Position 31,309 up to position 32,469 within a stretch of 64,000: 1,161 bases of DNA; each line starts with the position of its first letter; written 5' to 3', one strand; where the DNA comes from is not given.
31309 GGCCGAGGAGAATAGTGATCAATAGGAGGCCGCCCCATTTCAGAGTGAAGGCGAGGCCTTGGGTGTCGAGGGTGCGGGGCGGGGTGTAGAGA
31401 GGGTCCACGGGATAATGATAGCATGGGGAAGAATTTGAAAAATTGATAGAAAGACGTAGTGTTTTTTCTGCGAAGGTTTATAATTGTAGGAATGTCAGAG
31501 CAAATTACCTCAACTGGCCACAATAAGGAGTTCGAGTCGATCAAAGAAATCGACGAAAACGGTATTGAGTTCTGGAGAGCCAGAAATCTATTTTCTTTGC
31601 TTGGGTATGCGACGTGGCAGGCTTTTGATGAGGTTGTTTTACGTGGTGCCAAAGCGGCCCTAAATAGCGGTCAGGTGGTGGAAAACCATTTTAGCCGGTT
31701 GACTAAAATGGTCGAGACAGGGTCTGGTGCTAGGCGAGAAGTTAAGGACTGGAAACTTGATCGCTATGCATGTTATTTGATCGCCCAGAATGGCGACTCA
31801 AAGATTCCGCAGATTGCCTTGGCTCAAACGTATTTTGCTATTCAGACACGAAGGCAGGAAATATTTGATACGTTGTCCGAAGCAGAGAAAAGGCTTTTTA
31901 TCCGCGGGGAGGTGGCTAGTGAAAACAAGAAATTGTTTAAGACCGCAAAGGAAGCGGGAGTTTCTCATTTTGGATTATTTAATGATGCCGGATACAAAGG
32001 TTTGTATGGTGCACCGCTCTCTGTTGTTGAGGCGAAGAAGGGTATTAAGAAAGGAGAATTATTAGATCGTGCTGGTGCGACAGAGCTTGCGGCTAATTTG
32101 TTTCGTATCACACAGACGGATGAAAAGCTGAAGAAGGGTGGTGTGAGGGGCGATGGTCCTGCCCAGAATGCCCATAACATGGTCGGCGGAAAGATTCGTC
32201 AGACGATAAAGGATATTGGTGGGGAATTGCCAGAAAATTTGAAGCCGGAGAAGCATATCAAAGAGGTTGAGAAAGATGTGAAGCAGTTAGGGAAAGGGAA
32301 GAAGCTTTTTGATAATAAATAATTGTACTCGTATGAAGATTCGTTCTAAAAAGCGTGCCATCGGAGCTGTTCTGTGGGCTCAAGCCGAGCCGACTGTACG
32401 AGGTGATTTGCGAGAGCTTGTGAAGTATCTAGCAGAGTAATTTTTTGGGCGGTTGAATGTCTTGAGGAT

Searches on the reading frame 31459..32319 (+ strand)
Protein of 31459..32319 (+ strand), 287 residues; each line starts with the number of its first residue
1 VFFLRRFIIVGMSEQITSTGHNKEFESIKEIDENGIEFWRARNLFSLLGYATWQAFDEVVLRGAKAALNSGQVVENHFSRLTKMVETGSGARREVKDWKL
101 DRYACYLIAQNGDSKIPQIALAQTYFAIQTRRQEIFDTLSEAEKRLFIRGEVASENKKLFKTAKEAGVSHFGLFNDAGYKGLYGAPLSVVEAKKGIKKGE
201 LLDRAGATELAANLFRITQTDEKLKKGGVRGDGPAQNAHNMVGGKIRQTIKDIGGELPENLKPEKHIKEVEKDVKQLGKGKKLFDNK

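Call 84: search_protein_families(library=pfam, proteins=[window:31459-32319:+], max_evalue=0.001)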
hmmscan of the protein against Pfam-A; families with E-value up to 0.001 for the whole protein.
window:31459-32319:+ (287 aa): 1 family
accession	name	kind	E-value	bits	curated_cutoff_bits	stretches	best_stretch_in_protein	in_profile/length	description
PF02498.22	Bro-N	-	5e-07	30.7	25.6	1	30-122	4-88/96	BRO family, N-terminal domain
